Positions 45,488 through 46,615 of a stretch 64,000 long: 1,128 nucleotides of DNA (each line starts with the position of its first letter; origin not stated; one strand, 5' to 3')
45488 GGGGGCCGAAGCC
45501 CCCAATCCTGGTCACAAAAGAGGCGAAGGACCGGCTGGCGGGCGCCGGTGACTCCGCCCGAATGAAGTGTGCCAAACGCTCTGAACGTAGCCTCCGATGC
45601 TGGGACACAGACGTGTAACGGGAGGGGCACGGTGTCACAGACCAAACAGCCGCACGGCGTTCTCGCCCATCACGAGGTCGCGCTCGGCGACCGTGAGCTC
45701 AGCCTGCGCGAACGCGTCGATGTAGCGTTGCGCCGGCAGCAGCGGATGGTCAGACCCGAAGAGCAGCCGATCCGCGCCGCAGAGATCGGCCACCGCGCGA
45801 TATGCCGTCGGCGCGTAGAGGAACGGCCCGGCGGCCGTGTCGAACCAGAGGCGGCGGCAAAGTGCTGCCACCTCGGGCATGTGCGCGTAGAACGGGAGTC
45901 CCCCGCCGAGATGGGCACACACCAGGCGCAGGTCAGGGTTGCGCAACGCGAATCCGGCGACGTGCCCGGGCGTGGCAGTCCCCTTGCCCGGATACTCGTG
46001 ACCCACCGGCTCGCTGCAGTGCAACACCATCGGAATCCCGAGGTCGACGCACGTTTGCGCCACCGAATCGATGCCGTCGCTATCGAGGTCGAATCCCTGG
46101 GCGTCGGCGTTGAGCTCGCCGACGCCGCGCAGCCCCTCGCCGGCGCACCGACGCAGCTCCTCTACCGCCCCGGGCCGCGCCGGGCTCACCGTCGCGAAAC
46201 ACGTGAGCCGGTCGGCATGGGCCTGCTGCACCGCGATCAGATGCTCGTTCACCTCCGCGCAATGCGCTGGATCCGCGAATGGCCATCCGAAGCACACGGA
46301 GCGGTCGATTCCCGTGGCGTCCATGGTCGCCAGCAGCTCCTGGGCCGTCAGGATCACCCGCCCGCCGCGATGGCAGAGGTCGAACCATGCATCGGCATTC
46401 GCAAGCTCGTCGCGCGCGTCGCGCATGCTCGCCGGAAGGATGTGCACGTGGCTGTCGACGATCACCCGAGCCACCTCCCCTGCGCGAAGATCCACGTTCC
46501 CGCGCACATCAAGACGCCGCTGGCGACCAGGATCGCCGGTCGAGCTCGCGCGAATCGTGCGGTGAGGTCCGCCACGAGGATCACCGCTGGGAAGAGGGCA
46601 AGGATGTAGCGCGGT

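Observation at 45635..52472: Translationally coupled five-gene operon: PMT(GT39) -> GT-C -> GT2 Ppm synthase -> DUF2029/GT87-like -> amidohydrolase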

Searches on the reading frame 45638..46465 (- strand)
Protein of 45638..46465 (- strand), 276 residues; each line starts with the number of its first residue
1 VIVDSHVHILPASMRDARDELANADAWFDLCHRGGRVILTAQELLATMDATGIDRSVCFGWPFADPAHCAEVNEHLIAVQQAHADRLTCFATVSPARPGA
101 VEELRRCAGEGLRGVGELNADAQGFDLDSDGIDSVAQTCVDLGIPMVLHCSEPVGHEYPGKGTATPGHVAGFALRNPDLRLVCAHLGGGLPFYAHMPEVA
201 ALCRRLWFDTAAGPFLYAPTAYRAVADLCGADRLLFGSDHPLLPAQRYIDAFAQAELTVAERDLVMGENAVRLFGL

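Call 5: search_protein_families(library=pfam, proteins=[window:45638-46465:-], max_evalue=0.01)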
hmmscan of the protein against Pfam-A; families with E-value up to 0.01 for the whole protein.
window:45638-46465:- (276 aa): 1 family
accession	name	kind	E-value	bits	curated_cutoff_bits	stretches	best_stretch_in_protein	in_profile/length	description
PF04909.20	Amidohydro_2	-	5.7e-35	121.9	26.4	1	3-276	1-289/289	Amidohydrolase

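Call 6: search_protein_families(library=ncbifam, proteins=[window:45638-46465:-], max_evalue=0.01)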
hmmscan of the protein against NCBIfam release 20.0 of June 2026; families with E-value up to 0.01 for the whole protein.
window:45638-46465:- (276 aa): 2 families
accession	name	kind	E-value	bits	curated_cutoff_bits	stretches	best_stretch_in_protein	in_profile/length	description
NF052480.1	FuconLaconase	equivalog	0.00077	19.1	400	1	226-276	229-286/287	L-fucono-1,5-lactonase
NF042924.1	SlmHylase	equivalog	0.0011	18.2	500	1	43-151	61-163/299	4-sulfomuconolactone hydrolase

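Call 22: search_solved_structures(query=window:45638-46465:-, max_evalue=0.01, show_alignments=2)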
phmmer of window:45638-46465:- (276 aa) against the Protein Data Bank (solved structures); distinct sequences matched with E-value up to 0.01: 18.
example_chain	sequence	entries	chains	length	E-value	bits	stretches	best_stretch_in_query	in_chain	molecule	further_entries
7wmb_A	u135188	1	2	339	3.4e-11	46.2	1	63-158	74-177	Amidohydrolase 2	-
7wkm_A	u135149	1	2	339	3.4e-11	46.2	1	63-158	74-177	Amidohydrolase 2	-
7wjr_A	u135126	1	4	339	3.5e-11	46.1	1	64-158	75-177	2,3-dihydroxybenzoate decarboxylase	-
7a19_A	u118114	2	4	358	4.3e-11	45.8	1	63-158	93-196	Amidohydrolase 2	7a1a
7wkl_A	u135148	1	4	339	4.6e-11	45.7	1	63-158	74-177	Amidohydrolase 2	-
6m53_A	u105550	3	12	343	1.2e-09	41.1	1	66-156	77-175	2,3-dihydroxybenzoate decarboxylase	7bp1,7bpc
3irs_A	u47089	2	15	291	4.5e-08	35.9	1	45-274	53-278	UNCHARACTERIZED PROTEIN BB4693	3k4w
3nur_A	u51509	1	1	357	2.2e-07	33.6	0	69-154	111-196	Amidohydrolase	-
4inf_A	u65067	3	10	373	3e-07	33.2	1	41-175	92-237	METAL-DEPENDENT HYDROLASE | 5-Carboxyvanillate Decarboxylase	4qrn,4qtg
4qs5_A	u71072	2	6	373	5.7e-07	32.3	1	41-175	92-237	Ligw2 Decarboxylase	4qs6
4hjw_A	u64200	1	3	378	4.7e-06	29.3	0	215-246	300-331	Uracil-5-carboxylate decarboxylase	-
6jqw_A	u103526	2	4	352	1.1e-05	28.1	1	68-156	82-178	Salicylate decarboxylase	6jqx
8h41_A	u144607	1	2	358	1.2e-05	28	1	68-156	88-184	Salicylate decarboxylase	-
2dvt_A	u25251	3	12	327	1.6e-05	27.6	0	9-131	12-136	Thermophilic reversible gamma-resorcylate decarboxylase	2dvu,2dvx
4hk5_A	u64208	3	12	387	0.00041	22.9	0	215-245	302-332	Uracil-5-carboxylate decarboxylase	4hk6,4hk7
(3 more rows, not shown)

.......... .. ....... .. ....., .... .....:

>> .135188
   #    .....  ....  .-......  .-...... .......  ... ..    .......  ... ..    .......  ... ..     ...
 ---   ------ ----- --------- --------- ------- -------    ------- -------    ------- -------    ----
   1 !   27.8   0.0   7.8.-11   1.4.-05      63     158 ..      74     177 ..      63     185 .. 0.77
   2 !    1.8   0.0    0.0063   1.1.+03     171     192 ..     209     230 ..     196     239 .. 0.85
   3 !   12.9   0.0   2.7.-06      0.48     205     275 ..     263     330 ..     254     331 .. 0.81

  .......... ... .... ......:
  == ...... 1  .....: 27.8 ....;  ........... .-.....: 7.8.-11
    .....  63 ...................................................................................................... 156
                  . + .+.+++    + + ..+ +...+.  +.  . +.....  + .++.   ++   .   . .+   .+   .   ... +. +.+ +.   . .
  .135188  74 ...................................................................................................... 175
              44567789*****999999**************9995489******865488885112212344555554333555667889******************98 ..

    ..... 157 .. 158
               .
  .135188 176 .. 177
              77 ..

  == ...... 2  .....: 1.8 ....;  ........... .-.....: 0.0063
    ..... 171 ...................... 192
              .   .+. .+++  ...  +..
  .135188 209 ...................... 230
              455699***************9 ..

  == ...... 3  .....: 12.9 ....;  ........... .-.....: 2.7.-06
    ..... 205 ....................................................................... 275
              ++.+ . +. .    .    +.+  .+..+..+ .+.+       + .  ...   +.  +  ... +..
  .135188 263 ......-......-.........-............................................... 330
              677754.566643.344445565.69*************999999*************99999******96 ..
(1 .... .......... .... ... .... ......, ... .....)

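Call 31: find_homologous_proteins(query=window:45638-46465:-, max_evalue=1e-10)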
Query window:45638-46465:- (276 aa): 2550 proteins with E <= 1e-10 among 5567 candidates; the best 120 are listed.
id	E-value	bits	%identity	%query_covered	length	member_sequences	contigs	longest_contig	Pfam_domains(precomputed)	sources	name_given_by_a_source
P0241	6.0e-186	634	100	100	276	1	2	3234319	PF04909.21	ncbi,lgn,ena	-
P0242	9.9e-185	630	99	100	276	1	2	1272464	PF04909.21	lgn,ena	-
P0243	1.1e-170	584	92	100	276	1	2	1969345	PF04909.21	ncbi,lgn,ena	ncbi:MAG TPA: amidohydrolase family protein [Candidatus Dormibacteraeota bacterium]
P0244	1.2e-165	568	90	100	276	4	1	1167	PF04909.21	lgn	-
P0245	1.7e-165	567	89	100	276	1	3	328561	PF04909.21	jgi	jgi:hypothetical protein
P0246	2.4e-165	567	88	100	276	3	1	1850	PF04909.21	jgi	jgi:uncharacterized protein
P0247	9.0e-165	565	89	100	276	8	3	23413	PF04909.21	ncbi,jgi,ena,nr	ncbi:MAG TPA: amidohydrolase family protein [Candidatus Saccharimonadales bacterium]|nr:amidohydrola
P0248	8.2e-163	558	87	100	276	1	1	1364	PF04909.21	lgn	-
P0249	2.2e-162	557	87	100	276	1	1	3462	PF04909.21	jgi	jgi:hypothetical protein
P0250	1.2e-161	555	87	100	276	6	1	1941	PF04909.21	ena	-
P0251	1.5e-159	548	86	100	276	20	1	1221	PF04909.21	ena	-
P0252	9.7e-159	545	86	100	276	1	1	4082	PF04909.21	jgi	jgi:uncharacterized protein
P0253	1.7e-158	544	87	100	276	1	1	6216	PF04909.21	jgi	jgi:uncharacterized protein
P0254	5.8e-158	543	84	100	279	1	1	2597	PF04909.21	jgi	jgi:uncharacterized protein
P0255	6.2e-157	539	84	100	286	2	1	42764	PF04909.21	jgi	jgi:uncharacterized protein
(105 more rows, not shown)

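Call 69: predict_structure(alignment_id=A3)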
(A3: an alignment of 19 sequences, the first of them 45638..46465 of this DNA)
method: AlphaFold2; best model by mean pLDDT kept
length: 276 residues; sequences in the alignment: 19
mean_pLDDT: 92.1   pTM: 0.91
mean pLDDT of the five models: 92.1, 90.8, 88.4, 87.6, 82.0
residues with pLDDT >= 90: 210; 70-90: 55; 50-70: 11; < 50: 0
segments of 3 or more residues with pLDDT < 50: none
pLDDT, mean of each block of 10 residues (from residue 1): 96 94 90 87 96 96 95 98 98 95 98 96 92 98 96 62 86 97 92 88 94 83 92 93 86 95 97 92
secondary structure, 60 per line:
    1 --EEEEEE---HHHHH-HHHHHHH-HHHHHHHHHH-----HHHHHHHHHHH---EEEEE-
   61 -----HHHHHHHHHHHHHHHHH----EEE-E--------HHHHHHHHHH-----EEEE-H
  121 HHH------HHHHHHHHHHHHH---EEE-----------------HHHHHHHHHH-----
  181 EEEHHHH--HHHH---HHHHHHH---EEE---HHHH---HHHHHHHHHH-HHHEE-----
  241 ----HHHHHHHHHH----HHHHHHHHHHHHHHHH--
elements in order: E3-8 H12-16 H18-24 H26-35 H41-51 E55-59 H66-82 E87-89 H100-109 E115-118 H120-123 H130-142 E146-148 H166-175 E181-183 H184-187 H190-193 H197-203 E207-209 H213-216 H220-229 H245-254 H259-274
